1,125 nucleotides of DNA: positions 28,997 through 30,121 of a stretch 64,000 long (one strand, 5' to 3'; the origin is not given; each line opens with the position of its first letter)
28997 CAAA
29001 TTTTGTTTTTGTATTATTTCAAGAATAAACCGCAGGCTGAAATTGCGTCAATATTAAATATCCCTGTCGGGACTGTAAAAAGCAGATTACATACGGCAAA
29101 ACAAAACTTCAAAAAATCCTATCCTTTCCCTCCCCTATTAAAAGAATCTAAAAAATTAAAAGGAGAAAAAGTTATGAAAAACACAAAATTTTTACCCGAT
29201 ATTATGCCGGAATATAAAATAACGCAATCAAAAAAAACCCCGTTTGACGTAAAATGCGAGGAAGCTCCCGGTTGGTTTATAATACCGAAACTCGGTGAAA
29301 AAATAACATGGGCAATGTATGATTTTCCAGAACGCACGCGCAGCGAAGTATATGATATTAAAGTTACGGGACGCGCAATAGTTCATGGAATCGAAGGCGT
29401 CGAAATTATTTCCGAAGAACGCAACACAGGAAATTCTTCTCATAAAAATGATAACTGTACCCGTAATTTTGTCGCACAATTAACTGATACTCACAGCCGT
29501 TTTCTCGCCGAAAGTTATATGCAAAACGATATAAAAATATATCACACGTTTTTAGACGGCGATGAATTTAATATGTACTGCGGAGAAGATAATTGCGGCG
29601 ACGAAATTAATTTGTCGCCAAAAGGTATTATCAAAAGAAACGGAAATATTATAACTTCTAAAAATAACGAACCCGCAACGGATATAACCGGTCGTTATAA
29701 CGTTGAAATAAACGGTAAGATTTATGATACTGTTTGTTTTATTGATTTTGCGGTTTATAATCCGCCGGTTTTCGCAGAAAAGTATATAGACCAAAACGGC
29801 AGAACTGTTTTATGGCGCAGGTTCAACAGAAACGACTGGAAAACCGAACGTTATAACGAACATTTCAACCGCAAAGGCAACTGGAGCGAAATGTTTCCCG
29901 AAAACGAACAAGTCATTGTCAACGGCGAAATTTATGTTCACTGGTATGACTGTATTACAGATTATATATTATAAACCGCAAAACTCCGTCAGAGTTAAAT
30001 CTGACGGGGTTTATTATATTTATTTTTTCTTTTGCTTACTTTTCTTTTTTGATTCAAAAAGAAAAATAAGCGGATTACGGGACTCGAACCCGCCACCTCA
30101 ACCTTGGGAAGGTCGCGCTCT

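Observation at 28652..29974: ECF-like sigma factor fused to a soluble C-terminal domain of about 270 aa, with an internal in-frame RBS and ATG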

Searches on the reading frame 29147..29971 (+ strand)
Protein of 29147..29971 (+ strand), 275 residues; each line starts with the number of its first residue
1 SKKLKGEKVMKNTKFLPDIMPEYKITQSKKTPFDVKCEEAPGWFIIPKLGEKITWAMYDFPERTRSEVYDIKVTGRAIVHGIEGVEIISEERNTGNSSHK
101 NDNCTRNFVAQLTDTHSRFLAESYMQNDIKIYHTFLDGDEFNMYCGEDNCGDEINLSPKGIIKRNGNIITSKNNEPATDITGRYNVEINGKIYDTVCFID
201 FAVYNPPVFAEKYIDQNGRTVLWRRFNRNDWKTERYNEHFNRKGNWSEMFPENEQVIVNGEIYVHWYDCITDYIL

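Call 3: search_protein_families(library=pfam, proteins=[window:29174-29971:+], max_evalue=1)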
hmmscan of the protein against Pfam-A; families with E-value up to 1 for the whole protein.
window:29174-29971:+ (266 aa): 0 families

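Call 4: search_protein_families(library=ncbifam, proteins=[window:29174-29971:+], max_evalue=1)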
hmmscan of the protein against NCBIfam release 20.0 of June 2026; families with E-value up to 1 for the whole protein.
window:29174-29971:+ (266 aa): 0 families

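Call 6: find_homologous_proteins(query=window:29147-29971:+, max_evalue=0.001)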
Query window:29147-29971:+ (275 aa): 3773 proteins with E <= 0.001 among 4115 candidates; the best 120 are listed.
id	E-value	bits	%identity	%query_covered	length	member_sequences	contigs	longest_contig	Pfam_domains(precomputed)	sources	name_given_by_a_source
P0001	1.1e-189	647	100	100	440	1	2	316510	PF04545.23,PF04542.21,PF08281.19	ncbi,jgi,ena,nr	ncbi:MAG: sigma-70 family RNA polymerase sigma factor [Oscillospiraceae bacterium]|nr:sigma-70 famil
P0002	5.0e-147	507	79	99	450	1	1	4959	PF04545.23,PF04542.21,PF08281.19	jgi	-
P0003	4.2e-143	494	76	99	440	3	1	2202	PF04545.23,PF04542.21,PF08281.19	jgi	-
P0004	1.5e-138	479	74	99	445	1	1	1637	PF04545.23,PF04542.21,PF08281.19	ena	-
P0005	8.9e-130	450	72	100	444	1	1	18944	PF04545.23,PF04542.21,PF08281.19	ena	-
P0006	9.3e-129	447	70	100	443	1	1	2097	PF04545.23,PF04542.21,PF08281.19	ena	-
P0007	2.1e-128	446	70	100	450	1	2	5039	PF04545.23,PF04542.21,PF08281.19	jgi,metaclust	metaclust:\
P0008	2.1e-128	446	70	100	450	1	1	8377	PF04545.23,PF04542.21,PF08281.19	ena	-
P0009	1.4e-126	440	69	99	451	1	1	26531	PF04545.23,PF04542.21,PF08281.19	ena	-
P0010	5.5e-122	425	67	100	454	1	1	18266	PF04545.23,PF04542.21,PF08281.19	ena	-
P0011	5.6e-122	425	68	100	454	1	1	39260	PF04545.23,PF04542.21,PF08281.19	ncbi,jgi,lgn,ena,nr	ncbi:MAG: sigma-70 family RNA polymerase sigma factor [Oscillospiraceae bacterium]|nr:sigma-70 famil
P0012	2.4e-121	423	67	99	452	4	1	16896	PF04545.23,PF04542.21,PF08281.19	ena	-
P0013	6.0e-119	415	66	100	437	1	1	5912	PF04545.23,PF04542.21,PF08281.19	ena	-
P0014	1.5e-118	414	67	100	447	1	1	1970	PF04545.23,PF04542.21,PF08281.19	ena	-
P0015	1.8e-117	410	67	95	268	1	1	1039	-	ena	-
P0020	2.6e-110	387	64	95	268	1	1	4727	-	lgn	-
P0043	3.7e-97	343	58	95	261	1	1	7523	-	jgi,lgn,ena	-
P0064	5.3e-95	336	57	100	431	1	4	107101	PF07638.18,PF04545.23,PF04542.21,PF08281.19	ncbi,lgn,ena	-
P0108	1.5e-93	332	58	96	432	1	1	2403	PF04545.23,PF04542.21,PF08281.19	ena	-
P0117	2.1e-93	331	55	96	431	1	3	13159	PF04545.23,PF04542.21,PF08281.19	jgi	-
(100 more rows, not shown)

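Call 12: find_encoding_contigs(protein=P0043, flank=4000, max_places=3)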
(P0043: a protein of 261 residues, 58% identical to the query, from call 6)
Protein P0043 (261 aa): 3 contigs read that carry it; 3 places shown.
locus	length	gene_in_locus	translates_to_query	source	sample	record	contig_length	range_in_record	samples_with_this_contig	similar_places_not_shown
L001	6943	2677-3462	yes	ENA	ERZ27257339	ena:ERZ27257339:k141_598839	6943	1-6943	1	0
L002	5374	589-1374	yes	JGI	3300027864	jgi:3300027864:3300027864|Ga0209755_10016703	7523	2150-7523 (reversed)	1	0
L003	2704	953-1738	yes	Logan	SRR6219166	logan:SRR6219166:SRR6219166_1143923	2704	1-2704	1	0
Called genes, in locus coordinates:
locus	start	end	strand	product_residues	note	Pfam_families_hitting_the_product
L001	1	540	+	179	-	?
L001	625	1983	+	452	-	-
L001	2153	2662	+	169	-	PF04542:Sigma70_r2, PF08281:Sigma70_r4_2, PF04545:Sigma70_r4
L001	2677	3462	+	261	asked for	-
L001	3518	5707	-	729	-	-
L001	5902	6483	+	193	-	PF13302:Acetyltransf_3, PF13420:Acetyltransf_4 (weak)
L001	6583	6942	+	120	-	?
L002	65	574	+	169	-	PF04542:Sigma70_r2, PF08281:Sigma70_r4_2, PF04545:Sigma70_r4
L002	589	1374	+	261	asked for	-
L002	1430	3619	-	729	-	-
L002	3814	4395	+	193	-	PF13302:Acetyltransf_3, PF13420:Acetyltransf_4 (weak)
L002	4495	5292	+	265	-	PF01209:Ubie_methyltran, PF08241:Methyltransf_11, PF08242:Methyltransf_12, PF13649:Methyltransf_25, PF13847:Methyltransf_31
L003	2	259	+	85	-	?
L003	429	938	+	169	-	PF04542:Sigma70_r2, PF08281:Sigma70_r4_2, PF04545:Sigma70_r4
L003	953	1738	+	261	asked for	-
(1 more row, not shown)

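Call 13: find_encoding_contigs(protein=P0020, flank=4000, max_places=3)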
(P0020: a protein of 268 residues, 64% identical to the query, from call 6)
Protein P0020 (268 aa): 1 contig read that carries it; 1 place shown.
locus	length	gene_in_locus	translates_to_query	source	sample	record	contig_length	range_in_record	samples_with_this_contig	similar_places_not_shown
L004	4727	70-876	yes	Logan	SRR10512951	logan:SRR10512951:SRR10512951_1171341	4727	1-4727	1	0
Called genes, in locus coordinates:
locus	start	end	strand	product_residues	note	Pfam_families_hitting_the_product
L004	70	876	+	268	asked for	-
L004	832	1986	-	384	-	PF04734:Ceramidase_alk (weak)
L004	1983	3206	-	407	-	PF01041:DegT_DnrJ_EryC1, PF01053:Cys_Met_Meta_PP (weak), PF01212:Beta_elim_lyase (weak)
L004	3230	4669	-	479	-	-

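Call 21: search_protein_representatives(alignment_id=A1)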
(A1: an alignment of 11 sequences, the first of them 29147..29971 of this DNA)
Query: 11 sequences, 261 profile positions. Proteins with E-value up to 0.001 (for the whole library): 464; up to 1e-10: 325; up to 1e-30: 124. The best 150 are listed.
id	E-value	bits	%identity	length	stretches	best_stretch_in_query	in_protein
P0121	1.8e-114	397.8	-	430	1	1-261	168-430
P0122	9.3e-108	375.8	-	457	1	3-261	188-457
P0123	2.4e-106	371.1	-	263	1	4-260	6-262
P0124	3.5e-105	367.3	-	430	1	3-261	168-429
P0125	9.0e-104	362.7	-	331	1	3-251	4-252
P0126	6.8e-102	356.6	-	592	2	1-165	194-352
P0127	1.6e-100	352.0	-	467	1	1-261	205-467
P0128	2.1e-96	338.5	-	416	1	2-260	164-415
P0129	5.9e-92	324.0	-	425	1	1-261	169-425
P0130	2.9e-91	321.7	-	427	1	2-256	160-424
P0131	1.3e-90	319.6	-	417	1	2-260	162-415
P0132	3.2e-90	318.3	-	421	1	3-261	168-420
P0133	1.1e-89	316.6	-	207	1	57-261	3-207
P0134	5.1e-88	311.1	-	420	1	1-261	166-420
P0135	2.1e-87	309.1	-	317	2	1-211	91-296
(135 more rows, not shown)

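Call 24: find_related_loci(query=A1, collection=genome_contigs, flank=4000)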
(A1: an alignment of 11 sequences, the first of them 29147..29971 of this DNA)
Query A1 (275 aa) in genome_contigs; peptide patterns used: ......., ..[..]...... (x = any residue, [..] = any of these).
599 stretches matched a pattern (row limit reached: there are more); 565 encode a relative of the query (tblastn E <= 1e-3); the best 80 are kept; 80 distinct loci.
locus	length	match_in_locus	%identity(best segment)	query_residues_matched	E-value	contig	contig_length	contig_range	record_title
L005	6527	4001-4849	68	1-275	3e-127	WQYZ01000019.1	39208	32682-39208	MAG: Oscillospiraceae bacterium isolate Emb289P4bin38 Ga0123357_10000472, whole genome shotgun sequence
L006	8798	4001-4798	59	5-275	2e-102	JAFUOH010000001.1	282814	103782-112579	MAG: Clostridia bacterium isolate RGIG4676 Roe_deer_Rectum-5__c85, whole genome shotgun sequence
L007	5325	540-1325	58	4-275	2e-100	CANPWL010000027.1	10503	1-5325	MAG: uncultured Clostridia bacterium isolate Lapin-004__bin14 genome assembly, contig: Lapin-004__NODE_8610_length_10503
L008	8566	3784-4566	56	5-275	2e-99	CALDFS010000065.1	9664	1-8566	MAG TPA_asm: uncultured Ruminococcus sp. isolate SRR2857969_bin.50_CONCOCT_v1.1_MAG genome assembly, contig: ERZ505737.7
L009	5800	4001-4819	54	2-275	4e-99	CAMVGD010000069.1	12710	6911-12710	MAG TPA_asm: uncultured Clostridia bacterium isolate SRR8387719_bin.3_metaWRAP_v1.3_MAG genome assembly, contig: ERZ1420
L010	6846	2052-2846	57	1-275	2e-99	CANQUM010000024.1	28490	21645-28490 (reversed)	MAG: uncultured Clostridia bacterium isolate Lapin-021__bin45 genome assembly, contig: Lapin-021__NODE_1843_length_28490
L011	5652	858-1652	56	9-275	8e-99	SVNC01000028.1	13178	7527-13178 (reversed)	MAG: Oscillospiraceae bacterium isolate SIG529 NODE_79654_length_13178_cov_10.005134, whole genome shotgun sequence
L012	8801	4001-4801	58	3-275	6e-99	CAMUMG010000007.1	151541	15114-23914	MAG TPA_asm: uncultured Lachnospiraceae bacterium isolate SRR14038239_bin.12_metawrap_v1.3_MAG genome assembly, contig:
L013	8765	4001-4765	57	14-275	8e-99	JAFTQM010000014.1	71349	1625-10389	MAG: Lachnospiraceae bacterium isolate RGIG4057 Roe_deer_Cecum.Co__c394090, whole genome shotgun sequence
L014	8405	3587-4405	54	2-275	1e-98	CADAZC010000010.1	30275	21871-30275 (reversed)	MAG: uncultured Clostridiales bacterium isolate RUG13758 genome assembly, contig: RUG13758_asm_10, whole genome shotgun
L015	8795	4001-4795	57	1-275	2e-98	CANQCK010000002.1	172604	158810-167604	MAG: uncultured Clostridia bacterium isolate Lapin-003-2__bin65 genome assembly, contig: Lapin-003-2__NODE_51_length_172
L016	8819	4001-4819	55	2-275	2e-98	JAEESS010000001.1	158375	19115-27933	MAG: Bacillota bacterium isolate Tb.RUG.388 NODE_183_length_158375_cov_4.660211, whole genome shotgun sequence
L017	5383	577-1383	56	5-275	3e-98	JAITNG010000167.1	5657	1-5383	MAG: Oscillospiraceae bacterium isolate Po218_bin118 k119_2286286, whole genome shotgun sequence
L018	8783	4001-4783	57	5-275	5e-98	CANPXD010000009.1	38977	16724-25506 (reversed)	MAG: uncultured Clostridia bacterium isolate Lapin-003-2__bin73 genome assembly, contig: Lapin-003-2__NODE_1015_length_3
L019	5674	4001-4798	56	8-275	4e-98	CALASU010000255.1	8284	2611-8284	MAG TPA_asm: uncultured Clostridia bacterium isolate SRR6425820_bin.53_CONCOCT_v1.1_MAG genome assembly, contig: ERZ1767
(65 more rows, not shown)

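Call 29: predict_structure(alignment_id=A2)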
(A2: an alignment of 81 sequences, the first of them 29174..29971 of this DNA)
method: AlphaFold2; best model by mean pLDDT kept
length: 266 residues; sequences in the alignment: 81
mean_pLDDT: 86.4   pTM: 0.87
mean pLDDT of the five models: 86.4, 86.2, 84.3, 84.2, 83.8
residues with pLDDT >= 90: 144; 70-90: 88; 50-70: 28; < 50: 6
segments of 3 or more residues with pLDDT < 50: 1-4
pLDDT, mean of each block of 10 residues (from residue 1): 67 97 90 67 89 92 92 91 77 85 86 89 81 58 85 94 83 97 96 75 93 94 88 91 95 95 87
secondary structure, 60 per line:
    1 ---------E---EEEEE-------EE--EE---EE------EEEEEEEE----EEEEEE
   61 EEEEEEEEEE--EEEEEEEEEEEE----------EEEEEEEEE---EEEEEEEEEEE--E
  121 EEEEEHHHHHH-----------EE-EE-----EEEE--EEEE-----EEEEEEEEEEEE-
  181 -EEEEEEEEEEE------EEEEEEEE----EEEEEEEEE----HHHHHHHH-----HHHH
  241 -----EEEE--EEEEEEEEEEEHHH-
elements in order: E14-18 E43-50 E55-70 E73-84 E95-103 E107-117 E120-125 H126-131 E153-156 E159-162 E168-179 E182-192 E199-206 E211-219 H224-231 H237-240 E246-249 E252-262

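Call 41: fold_search(model_id=the predicted structure, library=pdb)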
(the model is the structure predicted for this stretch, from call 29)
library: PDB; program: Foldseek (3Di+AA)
matches with E <= 10: 406; with E <= 0.001: 0
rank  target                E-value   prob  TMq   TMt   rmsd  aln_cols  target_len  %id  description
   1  3fzx                  4.5e-03  1.00  0.36  0.44  12.4       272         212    8  CRYSTAL STRUCTURE OF A PUTATIVE EXPORTED PROTEIN WITH YMCC-LIKE FOLD (BF2203) FROM BACTEROIDES FRAGILIS NCTC 9343 AT 2.2 (released 2009-02-03)
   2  4fvs_A                9.9e-03  0.96  0.33  0.40  15.1       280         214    9  Crystal structure of a putative lipoprotein (BDI_3050) from Parabacteroides distasonis ATCC 8503 at 2.70 A resolution (released 2012-07-25)
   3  4fvs_E                1.6e-02  0.75  0.26  0.31  17.1       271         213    7  Crystal structure of a putative lipoprotein (BDI_3050) from Parabacteroides distasonis ATCC 8503 at 2.70 A resolution (released 2012-07-25)
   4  9fqr_Xh               1.4e-01  0.33  0.25  0.22  10.4       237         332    7  96-nm repeat of axonemal doublet microtubules from bovine sperm (released 2025-03-26)
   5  2x4m_A                1.5e-01  0.06  0.14  0.13  23.6       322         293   10  Yersinia Pestis Plasminogen Activator Pla (released 2010-07-28)
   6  4ph7_A                1.6e-01  0.23  0.17  0.12  14.4       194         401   10  Structure of Osh6p in complex with phosphatidylinositol 4-phosphate (released 2015-07-29)
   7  9jti                  1.8e-01  0.06  0.13  0.09  13.0       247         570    9  X-ray structure of NeIle indicator complexed with isoleucine (released 2024-12-25)
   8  4ph7_B                2.2e-01  0.20  0.17  0.12  17.6       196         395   12  Structure of Osh6p in complex with phosphatidylinositol 4-phosphate (released 2015-07-29)
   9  8uzl_D                2.6e-01  0.21  0.20  0.31  11.1       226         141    8  Designed Transmembrane beta-barrel- TMB10_163 (released 2024-07-17)
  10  5av7_B                3.9e-01  0.04  0.10  0.15  17.5       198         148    8  Crystal structure of Calsepa lectin in complex with bisected glycan (released 2016-04-27)
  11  7bq5_A                4.2e-01  0.01  0.08  0.07  29.2       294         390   10  ZIKV sE bound to mAb Z6 (released 2021-03-24)
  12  9m3l_A                5.1e-01  0.33  0.18  0.26   5.8        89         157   15  Crystal structure of ADP-ribosylated endolytic muramidase TdeM from Pseudomonas aeruginosa (released 2026-01-21)
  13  3q34_A                5.7e-01  0.03  0.13  0.16  15.3       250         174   10  The crystal structure of YceI-like family protein from Pseudomonas syringae (released 2011-02-23)
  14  2ich_B                5.7e-01  0.03  0.13  0.11  19.3       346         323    8  CRYSTAL STRUCTURE OF A PUTATIVE ATTH (NE1406) FROM NITROSOMONAS EUROPAEA AT 2.00 A RESOLUTION (released 2006-10-03)
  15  7sfp                  6.0e-01  0.14  0.19  0.29  14.6       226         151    6  Crystal structure of OssO, a spirocyclase involved in the biosynthesis of ossamycin (released 2022-08-17)
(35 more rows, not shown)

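Call 56: find_related_loci(query=A5, collection=metagenome_contigs, flank=3000)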
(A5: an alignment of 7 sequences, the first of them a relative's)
Query A5 (256 aa) in metagenome_contigs; peptide patterns used: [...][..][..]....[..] (x = any residue, [..] = any of these).
553 stretches matched a pattern; 413 encode a relative of the query (tblastn E <= 1e-3); the best 80 are kept; 80 distinct loci.
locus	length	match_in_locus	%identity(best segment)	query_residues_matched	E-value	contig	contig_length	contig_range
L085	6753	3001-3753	39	6-254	6e-73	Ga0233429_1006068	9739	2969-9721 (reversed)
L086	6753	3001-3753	39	6-254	6e-73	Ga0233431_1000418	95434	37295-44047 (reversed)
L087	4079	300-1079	37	5-254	1e-68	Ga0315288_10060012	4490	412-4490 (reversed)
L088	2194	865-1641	37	6-254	1e-66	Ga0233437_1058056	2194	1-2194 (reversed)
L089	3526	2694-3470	38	5-254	4e-62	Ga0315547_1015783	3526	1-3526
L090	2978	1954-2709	35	6-255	1e-61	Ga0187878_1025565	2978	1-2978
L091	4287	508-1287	37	6-255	2e-61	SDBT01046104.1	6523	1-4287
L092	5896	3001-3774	34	6-255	7e-61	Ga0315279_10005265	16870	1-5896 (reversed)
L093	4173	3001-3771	35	7-252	3e-60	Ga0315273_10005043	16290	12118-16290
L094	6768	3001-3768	37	7-252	2e-57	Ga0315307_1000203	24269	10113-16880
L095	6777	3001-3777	36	5-254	1e-57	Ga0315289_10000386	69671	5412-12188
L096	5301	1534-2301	36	7-252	1e-57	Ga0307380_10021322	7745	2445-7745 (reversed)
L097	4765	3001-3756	37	7-251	8e-58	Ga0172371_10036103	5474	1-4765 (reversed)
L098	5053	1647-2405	37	7-252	2e-56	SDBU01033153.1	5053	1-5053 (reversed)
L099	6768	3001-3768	36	7-252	1e-56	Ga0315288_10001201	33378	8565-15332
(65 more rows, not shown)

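Call 60: search_solved_structures(query=A4, max_evalue=10)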
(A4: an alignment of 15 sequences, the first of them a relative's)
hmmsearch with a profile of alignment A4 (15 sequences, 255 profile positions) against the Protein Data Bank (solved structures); distinct sequences matched with E-value up to 10: 2.
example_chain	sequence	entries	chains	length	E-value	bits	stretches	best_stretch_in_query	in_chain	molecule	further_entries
1o7d_D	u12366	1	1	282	0.22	13.9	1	197-237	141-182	Lysosomal alpha-mannosidase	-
8py0_A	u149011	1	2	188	0.28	13.6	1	76-127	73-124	Ligand Binding domain (LBD) Chemoreceptor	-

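Call 61: search_protein_families(library=pfam, alignment_id=A4, max_evalue=10)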
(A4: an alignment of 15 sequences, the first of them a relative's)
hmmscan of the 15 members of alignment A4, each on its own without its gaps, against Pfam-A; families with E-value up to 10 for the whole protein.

A. member 1, P0196 (256 aa): 1 family
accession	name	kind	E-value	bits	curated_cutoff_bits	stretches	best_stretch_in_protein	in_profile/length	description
PF13031.12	DUF3892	-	0.084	13.8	22.3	1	78-132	18-66/71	Protein of unknown function (DUF3892)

B. families by the number of members that match (of 15 scanned): 8 families
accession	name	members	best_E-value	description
PF05989.17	Chordopox_A35R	1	0.029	Chordopoxvirus A35R protein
PF16427.10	DUF5024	1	0.04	Domain of unknown function (DUF5024)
PF13031.12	DUF3892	1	0.084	Protein of unknown function (DUF3892)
PF19688.4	DUF6189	1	0.12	Family of unknown function (DUF6189)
PF00388.25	PI-PLC-X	1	0.13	Phosphatidylinositol-specific phospholipase C, X domain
PF05049.19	IIGP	1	0.15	Interferon-inducible GTPase (IIGP)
PF11178.13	DUF2963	1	0.16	Protein of unknown function (DUF2963)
PF20188.4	DUF6551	1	0.17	Family of unknown function (DUF6551)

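Call 68: find_encoding_contigs(protein=P0064, flank=1500, max_places=1)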
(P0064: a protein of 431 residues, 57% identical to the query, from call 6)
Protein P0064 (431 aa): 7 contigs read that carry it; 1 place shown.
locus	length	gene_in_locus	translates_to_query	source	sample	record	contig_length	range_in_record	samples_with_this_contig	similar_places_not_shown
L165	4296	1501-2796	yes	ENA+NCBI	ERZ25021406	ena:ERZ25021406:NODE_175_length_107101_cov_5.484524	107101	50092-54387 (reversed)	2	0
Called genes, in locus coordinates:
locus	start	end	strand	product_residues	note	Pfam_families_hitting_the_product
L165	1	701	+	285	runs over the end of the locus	PF00005:ABC_tran, PF13304:AAA_21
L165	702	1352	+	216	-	PF09847:12TM_1 (weak), PF13346:ABC2_membrane_5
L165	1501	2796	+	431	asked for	PF04542:Sigma70_r2, PF07638:Sigma70_ECF (faint), PF04545:Sigma70_r4, PF08281:Sigma70_r4_2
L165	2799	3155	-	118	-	PF12670:DUF3792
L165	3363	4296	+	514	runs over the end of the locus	PF00496:SBP_bac_5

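Call 69: find_encoding_contigs(protein=P0117, flank=1500, max_places=1)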
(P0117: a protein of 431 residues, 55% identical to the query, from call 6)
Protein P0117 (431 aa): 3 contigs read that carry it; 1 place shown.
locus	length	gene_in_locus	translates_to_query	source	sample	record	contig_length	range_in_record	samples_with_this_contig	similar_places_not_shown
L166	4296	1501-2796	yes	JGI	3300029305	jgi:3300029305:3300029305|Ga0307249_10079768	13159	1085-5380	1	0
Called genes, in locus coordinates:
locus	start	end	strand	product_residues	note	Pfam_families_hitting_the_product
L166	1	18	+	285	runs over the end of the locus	PF00005:ABC_tran, PF13304:AAA_21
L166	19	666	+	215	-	PF13346:ABC2_membrane_5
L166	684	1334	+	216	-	PF13346:ABC2_membrane_5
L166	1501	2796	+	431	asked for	PF04542:Sigma70_r2, PF04545:Sigma70_r4, PF08281:Sigma70_r4_2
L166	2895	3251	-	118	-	PF12670:DUF3792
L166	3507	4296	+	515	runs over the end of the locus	PF00496:SBP_bac_5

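Call 70: find_encoding_contigs(protein=P0108, flank=1500, max_places=1)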
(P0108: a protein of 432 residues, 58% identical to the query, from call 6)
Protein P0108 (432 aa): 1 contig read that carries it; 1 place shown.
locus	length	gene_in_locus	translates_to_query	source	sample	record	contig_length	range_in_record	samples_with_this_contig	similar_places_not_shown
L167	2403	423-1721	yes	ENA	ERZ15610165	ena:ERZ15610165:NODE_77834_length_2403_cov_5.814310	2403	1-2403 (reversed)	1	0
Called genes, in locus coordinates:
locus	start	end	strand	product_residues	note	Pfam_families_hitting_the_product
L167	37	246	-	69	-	PF02811:PHP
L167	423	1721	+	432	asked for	PF04542:Sigma70_r2, PF08281:Sigma70_r4_2, PF04545:Sigma70_r4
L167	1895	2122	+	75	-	-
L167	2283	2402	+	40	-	?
